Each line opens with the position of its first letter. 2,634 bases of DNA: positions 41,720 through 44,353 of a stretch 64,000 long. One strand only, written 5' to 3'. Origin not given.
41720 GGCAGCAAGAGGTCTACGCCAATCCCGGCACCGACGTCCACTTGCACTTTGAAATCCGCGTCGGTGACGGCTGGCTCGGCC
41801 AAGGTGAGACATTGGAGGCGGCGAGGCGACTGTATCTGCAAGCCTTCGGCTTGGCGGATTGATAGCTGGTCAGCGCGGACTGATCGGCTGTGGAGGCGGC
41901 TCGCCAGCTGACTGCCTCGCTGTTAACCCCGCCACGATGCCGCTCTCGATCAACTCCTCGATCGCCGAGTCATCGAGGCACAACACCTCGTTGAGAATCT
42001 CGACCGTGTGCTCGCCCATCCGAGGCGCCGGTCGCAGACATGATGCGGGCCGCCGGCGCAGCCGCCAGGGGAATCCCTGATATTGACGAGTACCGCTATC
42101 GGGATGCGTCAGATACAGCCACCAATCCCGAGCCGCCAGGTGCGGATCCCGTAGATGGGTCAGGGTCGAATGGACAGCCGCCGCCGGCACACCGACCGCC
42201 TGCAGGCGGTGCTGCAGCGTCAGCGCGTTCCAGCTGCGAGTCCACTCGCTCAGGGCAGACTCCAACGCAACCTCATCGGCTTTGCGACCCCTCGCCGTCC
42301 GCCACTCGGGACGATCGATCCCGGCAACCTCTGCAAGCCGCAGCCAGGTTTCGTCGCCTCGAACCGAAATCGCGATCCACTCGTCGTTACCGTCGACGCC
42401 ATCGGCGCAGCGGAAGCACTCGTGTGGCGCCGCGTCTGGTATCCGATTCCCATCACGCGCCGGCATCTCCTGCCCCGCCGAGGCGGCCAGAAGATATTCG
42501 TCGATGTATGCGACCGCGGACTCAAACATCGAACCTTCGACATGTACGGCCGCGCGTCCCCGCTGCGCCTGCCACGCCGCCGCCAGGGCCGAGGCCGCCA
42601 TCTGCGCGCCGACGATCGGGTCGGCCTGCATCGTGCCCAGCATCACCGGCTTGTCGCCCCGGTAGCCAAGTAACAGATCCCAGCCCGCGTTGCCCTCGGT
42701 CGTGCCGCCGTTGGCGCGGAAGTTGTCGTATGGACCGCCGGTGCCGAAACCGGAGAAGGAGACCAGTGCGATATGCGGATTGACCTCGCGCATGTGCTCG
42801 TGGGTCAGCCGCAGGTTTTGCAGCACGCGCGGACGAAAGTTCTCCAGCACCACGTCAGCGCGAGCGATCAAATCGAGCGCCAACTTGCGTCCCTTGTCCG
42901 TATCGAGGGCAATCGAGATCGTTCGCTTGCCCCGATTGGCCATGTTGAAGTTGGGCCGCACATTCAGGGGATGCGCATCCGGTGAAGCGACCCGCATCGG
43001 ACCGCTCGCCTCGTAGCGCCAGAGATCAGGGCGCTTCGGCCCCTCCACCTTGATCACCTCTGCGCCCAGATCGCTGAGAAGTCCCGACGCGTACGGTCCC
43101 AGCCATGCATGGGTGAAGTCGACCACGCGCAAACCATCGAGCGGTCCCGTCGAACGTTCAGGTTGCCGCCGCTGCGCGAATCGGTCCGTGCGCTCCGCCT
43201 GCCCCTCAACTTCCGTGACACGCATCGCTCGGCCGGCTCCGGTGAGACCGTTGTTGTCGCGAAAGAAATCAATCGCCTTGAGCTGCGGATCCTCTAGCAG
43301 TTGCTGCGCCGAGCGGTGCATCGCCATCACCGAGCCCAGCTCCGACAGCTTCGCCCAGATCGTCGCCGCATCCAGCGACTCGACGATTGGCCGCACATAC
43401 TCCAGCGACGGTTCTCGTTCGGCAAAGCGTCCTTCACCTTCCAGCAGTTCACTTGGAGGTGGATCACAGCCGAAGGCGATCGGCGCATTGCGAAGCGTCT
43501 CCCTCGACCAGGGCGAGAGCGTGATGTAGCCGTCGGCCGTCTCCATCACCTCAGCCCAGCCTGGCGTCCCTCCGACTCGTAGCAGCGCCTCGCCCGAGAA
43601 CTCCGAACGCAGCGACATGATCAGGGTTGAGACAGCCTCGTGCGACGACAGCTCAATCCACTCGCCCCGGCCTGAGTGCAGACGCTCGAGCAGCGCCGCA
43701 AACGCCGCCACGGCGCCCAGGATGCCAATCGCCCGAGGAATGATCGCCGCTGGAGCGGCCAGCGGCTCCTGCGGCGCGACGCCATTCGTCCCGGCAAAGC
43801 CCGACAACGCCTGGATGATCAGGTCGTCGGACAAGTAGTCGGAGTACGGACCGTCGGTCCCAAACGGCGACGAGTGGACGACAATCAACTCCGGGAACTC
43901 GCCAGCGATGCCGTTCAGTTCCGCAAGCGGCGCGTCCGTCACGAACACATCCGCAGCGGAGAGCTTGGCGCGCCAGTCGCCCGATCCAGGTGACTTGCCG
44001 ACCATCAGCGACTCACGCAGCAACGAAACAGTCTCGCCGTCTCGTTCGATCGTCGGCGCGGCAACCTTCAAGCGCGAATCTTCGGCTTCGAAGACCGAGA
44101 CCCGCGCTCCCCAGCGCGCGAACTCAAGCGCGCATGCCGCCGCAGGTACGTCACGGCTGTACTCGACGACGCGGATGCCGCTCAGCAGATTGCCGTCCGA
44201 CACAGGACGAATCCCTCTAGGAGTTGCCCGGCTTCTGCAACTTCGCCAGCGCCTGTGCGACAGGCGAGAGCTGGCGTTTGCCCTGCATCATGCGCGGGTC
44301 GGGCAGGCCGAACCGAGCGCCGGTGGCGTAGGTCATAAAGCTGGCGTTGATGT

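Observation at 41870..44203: Single-chain double family-III CoA-transferases, present twice (second copy 55440..57824)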

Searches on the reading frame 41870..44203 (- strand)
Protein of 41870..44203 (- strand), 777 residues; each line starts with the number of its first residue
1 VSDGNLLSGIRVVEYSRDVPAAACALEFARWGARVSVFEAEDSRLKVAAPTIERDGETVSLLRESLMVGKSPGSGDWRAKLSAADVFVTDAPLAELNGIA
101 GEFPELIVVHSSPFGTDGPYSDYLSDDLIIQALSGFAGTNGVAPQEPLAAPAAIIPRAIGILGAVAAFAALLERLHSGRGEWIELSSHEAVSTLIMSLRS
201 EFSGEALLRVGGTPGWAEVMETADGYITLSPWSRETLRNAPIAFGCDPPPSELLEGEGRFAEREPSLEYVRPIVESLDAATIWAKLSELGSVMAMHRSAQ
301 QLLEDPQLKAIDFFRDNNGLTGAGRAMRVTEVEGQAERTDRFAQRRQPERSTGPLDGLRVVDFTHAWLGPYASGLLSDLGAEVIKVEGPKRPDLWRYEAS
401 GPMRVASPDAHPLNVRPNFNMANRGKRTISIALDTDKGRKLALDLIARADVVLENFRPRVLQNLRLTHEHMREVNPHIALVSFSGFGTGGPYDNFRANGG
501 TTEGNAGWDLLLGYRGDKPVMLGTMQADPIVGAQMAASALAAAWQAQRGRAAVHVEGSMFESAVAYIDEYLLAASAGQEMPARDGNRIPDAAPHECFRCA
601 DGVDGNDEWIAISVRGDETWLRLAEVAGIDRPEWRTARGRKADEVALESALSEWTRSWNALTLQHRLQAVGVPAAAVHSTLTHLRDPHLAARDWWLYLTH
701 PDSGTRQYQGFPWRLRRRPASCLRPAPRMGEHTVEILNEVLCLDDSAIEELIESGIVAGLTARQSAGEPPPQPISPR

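Call 5: search_protein_families(library=pfam, proteins=[window:41870-44203:-], max_evalue=0.01)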
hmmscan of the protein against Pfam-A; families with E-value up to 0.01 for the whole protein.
window:41870-44203:- (777 aa): 1 family
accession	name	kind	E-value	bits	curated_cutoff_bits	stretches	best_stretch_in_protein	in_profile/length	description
PF02515.22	CoA_transf_3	-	1.4e-113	380.2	23.3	2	355-733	1-366/366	CoA-transferase family III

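Call 6: search_protein_families(library=ncbifam, proteins=[window:41870-44203:-], max_evalue=0.01)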
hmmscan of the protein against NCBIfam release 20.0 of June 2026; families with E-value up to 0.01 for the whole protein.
window:41870-44203:- (777 aa): 7 families
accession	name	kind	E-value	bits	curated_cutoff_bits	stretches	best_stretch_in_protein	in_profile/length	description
NF052585.1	SucGlutTfsCaiB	equivalog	4.2e-65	219.9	750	2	352-740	5-388/394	succinate--glutarate CoA-transferase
NF003809.0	PRK05398.1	subfamily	1.1e-52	179.1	442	2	352-757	2-416/416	formyl-CoA transferase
TIGR03253.1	oxalate_frc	equivalog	5.6e-49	167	504.2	2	353-757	2-416/416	formyl-CoA transferase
NF008511.0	PRK11430.1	equivalog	7.8e-49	166.8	522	2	350-693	5-336/381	CoA:oxalate CoA-transferase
NF041294.1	Scnl_mescCoAtase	equivalog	9.1e-48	163.3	700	2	354-737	3-380/381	succinyl-CoA:mesaconate CoA-transferase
NF002914.1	PRK03525.1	equivalog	1.4e-35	123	413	2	351-757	6-397/400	L-carnitine CoA-transferase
TIGR04253.1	mesacon_CoA_iso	equivalog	1.9e-10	40.3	725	1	355-759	3-402/403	2-methylfumaryl-CoA isomerase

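Call 11: find_homologous_proteins(query=window:41870-44203:-)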
Query window:41870-44203:- (777 aa): 304 proteins with E <= 0.001 among 8000 candidates; the best 120 are listed.
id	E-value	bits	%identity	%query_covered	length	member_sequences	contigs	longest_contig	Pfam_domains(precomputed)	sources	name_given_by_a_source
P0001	0.0e+0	1762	100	100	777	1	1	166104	PF02515.23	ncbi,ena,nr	ncbi:MAG: CoA transferase [Chloroflexota bacterium]|nr:CoA transferase [Chloroflexota bacterium]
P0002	0.0e+0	1577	89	100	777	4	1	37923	PF02515.23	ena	-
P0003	0.0e+0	1568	89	100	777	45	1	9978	PF02515.23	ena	-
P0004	0.0e+0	1557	88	100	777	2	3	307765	PF02515.23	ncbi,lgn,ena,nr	ncbi:MAG: CoA transferase [Chloroflexota bacterium]|nr:CoA transferase [Chloroflexota bacterium] MDE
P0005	0.0e+0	1486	84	100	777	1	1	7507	PF02515.23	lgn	-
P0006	0.0e+0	1483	83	100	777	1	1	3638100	PF02515.23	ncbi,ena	-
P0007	0.0e+0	1481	83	100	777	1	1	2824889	PF02515.23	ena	-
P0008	0.0e+0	1476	83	100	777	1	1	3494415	PF02515.23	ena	-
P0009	0.0e+0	1473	83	100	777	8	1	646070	PF02515.23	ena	-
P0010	0.0e+0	1472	83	100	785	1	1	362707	PF02515.23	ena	-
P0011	0.0e+0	1468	82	100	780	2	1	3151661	PF02515.23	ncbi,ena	-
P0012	0.0e+0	1465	81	100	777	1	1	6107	PF02515.23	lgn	-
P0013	0.0e+0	1461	82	100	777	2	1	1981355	PF02515.23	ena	-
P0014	0.0e+0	1461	82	100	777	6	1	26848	PF02515.23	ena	-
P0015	0.0e+0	1457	82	100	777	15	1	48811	PF02515.23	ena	-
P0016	0.0e+0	1453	82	100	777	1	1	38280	PF02515.23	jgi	jgi:crotonobetainyl-CoA:carnitine CoA-transferase CaiB-like acyl-CoA transferase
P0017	0.0e+0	1452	81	100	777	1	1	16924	PF02515.23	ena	-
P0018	0.0e+0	1450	81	100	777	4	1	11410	PF02515.23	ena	-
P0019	0.0e+0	1448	82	100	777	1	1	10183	PF02515.23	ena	-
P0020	0.0e+0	1443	81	100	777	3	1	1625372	PF02515.23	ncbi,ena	-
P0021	0.0e+0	1438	81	100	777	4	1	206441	PF02515.23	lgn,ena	-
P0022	0.0e+0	1433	81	100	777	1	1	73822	PF02515.23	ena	-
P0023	0.0e+0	1428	81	100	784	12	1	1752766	PF02515.23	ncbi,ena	-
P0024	0.0e+0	1427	81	100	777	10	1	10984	PF02515.23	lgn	-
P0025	0.0e+0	1425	80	100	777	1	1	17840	PF02515.23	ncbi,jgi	-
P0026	0.0e+0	1405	79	100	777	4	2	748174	PF02515.23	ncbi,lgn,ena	-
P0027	0.0e+0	1403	80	100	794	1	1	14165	PF02515.23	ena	-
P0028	0.0e+0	1399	79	100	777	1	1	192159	PF02515.23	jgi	-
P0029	0.0e+0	1399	79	100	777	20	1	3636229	PF02515.23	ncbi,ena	-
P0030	0.0e+0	1394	78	100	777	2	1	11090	PF02515.23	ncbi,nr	ncbi:MAG: CoA transferase [Chloroflexi bacterium]|nr:CoA transferase [Chloroflexota bacterium]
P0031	0.0e+0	1386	79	100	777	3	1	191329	PF02515.23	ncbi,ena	-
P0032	0.0e+0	1385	78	100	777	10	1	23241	PF02515.23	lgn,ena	-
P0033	0.0e+0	1377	77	100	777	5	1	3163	PF02515.23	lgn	-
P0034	0.0e+0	1375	76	100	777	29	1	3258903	PF02515.23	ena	-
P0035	0.0e+0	1375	77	100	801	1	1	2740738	PF02515.23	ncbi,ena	-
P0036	0.0e+0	1291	73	100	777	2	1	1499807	PF02515.23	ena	-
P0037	0.0e+0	1290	74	100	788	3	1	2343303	PF02515.23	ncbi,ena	-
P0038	0.0e+0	1260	72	100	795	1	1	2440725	PF02515.23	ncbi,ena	-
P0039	0.0e+0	1248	72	100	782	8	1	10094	PF02515.23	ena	-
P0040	0.0e+0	1243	72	100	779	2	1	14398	PF02515.23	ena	-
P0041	0.0e+0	1215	68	99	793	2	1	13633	PF02515.23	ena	-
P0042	0.0e+0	1166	68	98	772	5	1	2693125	PF02515.23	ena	-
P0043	0.0e+0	1153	67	99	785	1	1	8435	PF02515.23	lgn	-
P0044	0.0e+0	1145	67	99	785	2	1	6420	PF02515.23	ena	-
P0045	0.0e+0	1106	64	99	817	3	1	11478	PF02515.23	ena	-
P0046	0.0e+0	1044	63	99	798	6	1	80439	PF02515.23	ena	-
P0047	1.9e-282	957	59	98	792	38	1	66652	PF02515.23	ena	-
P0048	9.3e-280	948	59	98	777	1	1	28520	PF02515.23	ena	-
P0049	1.3e-278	945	58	98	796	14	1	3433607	PF02515.23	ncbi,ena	-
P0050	1.0e-276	938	58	98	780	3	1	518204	PF02515.23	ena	-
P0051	1.2e-276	938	58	98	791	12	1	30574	PF02515.23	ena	-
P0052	4.2e-276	936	58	98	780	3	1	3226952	PF02515.23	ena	-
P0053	1.6e-275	934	59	98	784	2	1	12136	PF02515.23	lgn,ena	-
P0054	3.3e-274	930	56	98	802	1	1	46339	PF02515.23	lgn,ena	-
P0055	1.2e-273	928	58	98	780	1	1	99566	PF02515.23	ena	-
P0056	3.5e-273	927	58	98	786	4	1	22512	PF02515.23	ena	-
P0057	2.2e-272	924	59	96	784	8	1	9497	PF02515.23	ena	-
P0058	5.8e-272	923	57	98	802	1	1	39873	PF02515.23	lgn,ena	-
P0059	4.2e-271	920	56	99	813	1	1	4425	PF02515.23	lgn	-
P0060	1.9e-270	918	59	98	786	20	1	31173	PF02515.23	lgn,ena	-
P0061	4.2e-270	916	58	97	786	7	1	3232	PF02515.23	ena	-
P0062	6.9e-270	916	58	96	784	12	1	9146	PF02515.23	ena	-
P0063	1.1e-268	912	58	98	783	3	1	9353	PF02515.23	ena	-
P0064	2.5e-268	911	58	96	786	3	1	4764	PF02515.23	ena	-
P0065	1.6e-266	905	56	84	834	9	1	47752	PF02515.23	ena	-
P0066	4.7e-266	903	56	98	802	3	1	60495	PF02515.23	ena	-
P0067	2.8e-265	900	57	98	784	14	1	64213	PF02515.23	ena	-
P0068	2.9e-265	900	57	98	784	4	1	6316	PF02515.23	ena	-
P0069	1.1e-264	898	57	98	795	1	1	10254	PF02515.23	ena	-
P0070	9.3e-264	895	84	60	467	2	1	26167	PF02515.23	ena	-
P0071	1.5e-255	868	77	64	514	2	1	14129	PF02515.23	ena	-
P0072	2.3e-229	782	68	64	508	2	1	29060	PF02515.23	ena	-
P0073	6.1e-226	770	73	61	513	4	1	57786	PF02515.23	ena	-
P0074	1.1e-207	710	58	70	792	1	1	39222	PF02515.23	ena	-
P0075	6.0e-191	655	60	68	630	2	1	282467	PF02515.23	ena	-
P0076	2.0e-156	540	41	97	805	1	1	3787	PF02515.23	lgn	-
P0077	1.5e-152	528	39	97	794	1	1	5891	PF02515.23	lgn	-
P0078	1.8e-149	518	38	97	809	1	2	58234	PF02515.23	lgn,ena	-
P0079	4.3e-149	516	39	98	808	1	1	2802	PF02515.23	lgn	-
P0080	3.6e-143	497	39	98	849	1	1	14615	PF02515.23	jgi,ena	-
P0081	1.0e-140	489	38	97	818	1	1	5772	PF02515.23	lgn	-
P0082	3.6e-140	487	37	98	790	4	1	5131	PF02515.23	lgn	-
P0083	8.8e-139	482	40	88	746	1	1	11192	PF02515.23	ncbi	ncbi:MAG: CoA transferase [Dehalococcoidia bacterium]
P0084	3.2e-136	474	38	88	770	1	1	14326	PF02515.23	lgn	-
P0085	1.8e-134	468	36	96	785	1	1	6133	PF02515.23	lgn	-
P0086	2.0e-134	468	45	53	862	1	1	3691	PF02515.23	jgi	jgi:crotonobetainyl-CoA:carnitine CoA-transferase CaiB-like acyl-CoA transferase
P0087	3.9e-133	463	37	98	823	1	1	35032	PF02515.23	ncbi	-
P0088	7.3e-128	446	37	97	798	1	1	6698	PF02515.23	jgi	jgi:crotonobetainyl-CoA:carnitine CoA-transferase CaiB-like acyl-CoA transferase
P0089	1.2e-122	429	37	98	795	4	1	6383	PF02515.23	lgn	-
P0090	1.2e-117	412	36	98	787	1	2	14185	PF02515.23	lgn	-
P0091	8.9e-99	350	40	62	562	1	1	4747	PF02515.23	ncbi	-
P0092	2.2e-94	335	29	98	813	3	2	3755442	PF02515.23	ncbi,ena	-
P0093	1.8e-87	313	34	52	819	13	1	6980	PF02515.23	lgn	-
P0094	5.5e-82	294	29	97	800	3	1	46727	PF02515.23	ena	-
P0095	3.1e-81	292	29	85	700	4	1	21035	PF02515.23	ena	-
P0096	1.9e-80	289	31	96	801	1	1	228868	PF02515.23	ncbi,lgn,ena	-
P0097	6.8e-80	287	36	52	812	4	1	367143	PF02515.23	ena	-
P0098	7.7e-80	287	30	85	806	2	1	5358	PF02515.23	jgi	-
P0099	1.0e-79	287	33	87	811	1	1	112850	PF02515.23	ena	-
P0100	5.7e-79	284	31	53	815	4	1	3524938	PF02515.23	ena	-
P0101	3.1e-78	282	29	97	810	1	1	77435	PF02515.23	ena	-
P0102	3.2e-78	282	34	51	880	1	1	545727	PF02515.23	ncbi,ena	-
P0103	4.8e-78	281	36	52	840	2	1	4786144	PF02515.23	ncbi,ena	-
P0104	2.7e-77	279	30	87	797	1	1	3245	PF02515.23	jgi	jgi:crotonobetainyl-CoA:carnitine CoA-transferase CaiB-like acyl-CoA transferase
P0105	1.0e-76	277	31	96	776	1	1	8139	PF02515.23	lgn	-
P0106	1.1e-76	277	28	84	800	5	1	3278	PF02515.23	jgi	-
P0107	1.8e-76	276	28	87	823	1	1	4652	PF02515.23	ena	-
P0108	6.8e-75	271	30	84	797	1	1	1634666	PF02515.23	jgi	jgi:crotonobetainyl-CoA:carnitine CoA-transferase CaiB-like acyl-CoA transferase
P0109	7.1e-75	271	27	97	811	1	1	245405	PF02515.23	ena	-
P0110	1.2e-73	267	30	97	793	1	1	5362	PF02515.23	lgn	-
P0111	2.3e-73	266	28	84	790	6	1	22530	PF02515.23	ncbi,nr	ncbi:MAG TPA: CoA transferase [Acidimicrobiia bacterium]|nr:CoA transferase [Acidimicrobiia bacteriu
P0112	3.1e-73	265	30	99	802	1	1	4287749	PF02515.23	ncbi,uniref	ncbi:CaiB/BaiF CoA transferase family protein [Pseudooceanicola sp. LIPI14-2-Ac024]|uniref:CaiB/BaiF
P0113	3.4e-73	265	31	52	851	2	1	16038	PF02515.23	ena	-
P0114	1.3e-71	260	28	96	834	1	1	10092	PF02515.23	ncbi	ncbi:MAG: CaiB/BaiF CoA transferase family protein [Candidatus Methylomirabilia bacterium]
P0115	6.2e-71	258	30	97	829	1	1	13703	PF02515.23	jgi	jgi:crotonobetainyl-CoA:carnitine CoA-transferase CaiB-like acyl-CoA transferase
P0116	2.1e-70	256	28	97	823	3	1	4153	PF02515.23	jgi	-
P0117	3.4e-70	255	27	96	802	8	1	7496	PF02515.23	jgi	jgi:crotonobetainyl-CoA:carnitine CoA-transferase CaiB-like acyl-CoA transferase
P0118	1.3e-69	253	30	84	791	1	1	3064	PF02515.23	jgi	-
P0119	1.9e-69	253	28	84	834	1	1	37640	PF02515.23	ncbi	ncbi:CaiB/BaiF CoA transferase family protein [Chloroflexota bacterium]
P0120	4.4e-69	252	29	84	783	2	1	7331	PF02515.23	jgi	-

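Call 14: search_solved_structures(query=window:41870-44203:-, max_evalue=1e-10)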
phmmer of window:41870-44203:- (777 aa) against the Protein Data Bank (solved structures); distinct sequences matched with E-value up to 1e-10: 33.
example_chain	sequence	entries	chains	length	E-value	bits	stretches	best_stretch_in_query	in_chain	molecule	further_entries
9fn0_B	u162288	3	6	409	1.5e-44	155.6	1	353-754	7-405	Subunit of Benzylsuccinate CoA-transferase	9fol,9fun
10uh_A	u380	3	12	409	7.1e-40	140.1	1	353-757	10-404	Formyl-coenzyme a transferase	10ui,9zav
4ed9_A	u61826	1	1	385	7.2e-38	133.5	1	352-693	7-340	CAIB/BAIF family protein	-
4hl6_A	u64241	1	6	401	2.1e-36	128.6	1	349-694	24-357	Uncharacterized protein YfdE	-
9br6_A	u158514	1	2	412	7.1e-36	126.9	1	351-757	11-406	Succinate--hydroxymethylglutarate CoA-transferase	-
9br7_A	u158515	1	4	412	6.5e-35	123.7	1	351-757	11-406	Succinate--hydroxymethylglutarate CoA-transferase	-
1pqy_A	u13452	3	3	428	1.4e-27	99.5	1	353-746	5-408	Hypothetical protein yfdW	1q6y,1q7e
1pt5_A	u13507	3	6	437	1.4e-27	99.4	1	352-746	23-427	Hypothetical protein yfdW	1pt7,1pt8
2vjq_A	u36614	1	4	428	1.6e-26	96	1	352-544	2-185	FORMYL-COENZYME A TRANSFERASE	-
1p5h_A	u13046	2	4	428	3.2e-26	95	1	352-547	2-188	Formyl-coenzyme A transferase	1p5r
5yit_A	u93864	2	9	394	3.8e-26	94.7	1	352-735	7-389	CoA transferase III | Uncharacterized protein Rv3272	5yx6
2vjp_A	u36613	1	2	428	4.4e-26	94.5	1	352-544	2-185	FORMYL-COENZYME A TRANSFERASE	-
2vjk_A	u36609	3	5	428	4.9e-26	94.4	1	352-544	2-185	FORMYL-COENZYME A TRANSFERASE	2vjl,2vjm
2vjn_A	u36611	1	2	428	5.8e-26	94.1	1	352-544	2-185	FORMYL-COENZYME A TRANSFERASE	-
2vjo_A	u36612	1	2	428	6.7e-26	93.9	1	352-544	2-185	FORMYL-COENZYME A TRANSFERASE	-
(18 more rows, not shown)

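Call 29: find_encoding_contigs(protein=P0049, flank=6000, max_places=3)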
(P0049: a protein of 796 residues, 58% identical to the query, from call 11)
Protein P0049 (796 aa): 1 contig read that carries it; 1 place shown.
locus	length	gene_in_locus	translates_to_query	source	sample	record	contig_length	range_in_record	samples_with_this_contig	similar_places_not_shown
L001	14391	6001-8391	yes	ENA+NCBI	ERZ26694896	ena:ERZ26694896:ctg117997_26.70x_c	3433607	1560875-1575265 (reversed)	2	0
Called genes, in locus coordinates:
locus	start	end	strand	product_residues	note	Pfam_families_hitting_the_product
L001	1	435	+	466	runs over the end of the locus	PF00926:DHBP_synthase, PF00925:GTP_cyclohydro2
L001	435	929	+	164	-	PF00885:DMRL_synthase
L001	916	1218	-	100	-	-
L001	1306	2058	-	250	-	-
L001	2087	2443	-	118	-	-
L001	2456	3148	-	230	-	-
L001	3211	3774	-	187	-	PF18735:HEPN_RiboL-PSP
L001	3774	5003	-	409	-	PF03235:GmrSD_N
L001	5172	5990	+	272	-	PF00378:ECH_1, PF16113:ECH_2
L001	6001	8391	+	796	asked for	PF02515:CoA_transf_3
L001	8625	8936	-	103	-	-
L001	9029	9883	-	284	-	PF01551:Peptidase_M23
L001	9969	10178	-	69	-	PF00403:HMA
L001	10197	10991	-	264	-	PF07685:GATase_3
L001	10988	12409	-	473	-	PF08245:Mur_ligase_M, PF08353:MurT_C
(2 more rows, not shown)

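Call 30: find_encoding_contigs(protein=P0029, flank=6000, max_places=3)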
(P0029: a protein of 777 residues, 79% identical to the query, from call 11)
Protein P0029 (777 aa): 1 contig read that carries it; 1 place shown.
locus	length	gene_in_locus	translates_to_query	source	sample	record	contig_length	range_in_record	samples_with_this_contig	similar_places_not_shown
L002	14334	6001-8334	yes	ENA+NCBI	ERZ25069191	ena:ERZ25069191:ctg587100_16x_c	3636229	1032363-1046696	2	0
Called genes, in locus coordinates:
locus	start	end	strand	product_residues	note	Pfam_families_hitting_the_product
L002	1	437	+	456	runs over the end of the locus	PF00926:DHBP_synthase, PF00925:GTP_cyclohydro2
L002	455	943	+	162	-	PF00885:DMRL_synthase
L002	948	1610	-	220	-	PF01936:NYN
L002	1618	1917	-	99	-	-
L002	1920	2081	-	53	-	-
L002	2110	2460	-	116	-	-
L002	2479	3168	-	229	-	-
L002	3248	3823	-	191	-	PF18735:HEPN_RiboL-PSP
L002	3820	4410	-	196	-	-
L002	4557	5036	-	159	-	PF03235:GmrSD_N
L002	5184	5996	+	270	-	PF00378:ECH_1, PF16113:ECH_2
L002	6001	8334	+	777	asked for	PF02515:CoA_transf_3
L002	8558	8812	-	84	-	-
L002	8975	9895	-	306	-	PF01551:Peptidase_M23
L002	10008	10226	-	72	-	PF00403:HMA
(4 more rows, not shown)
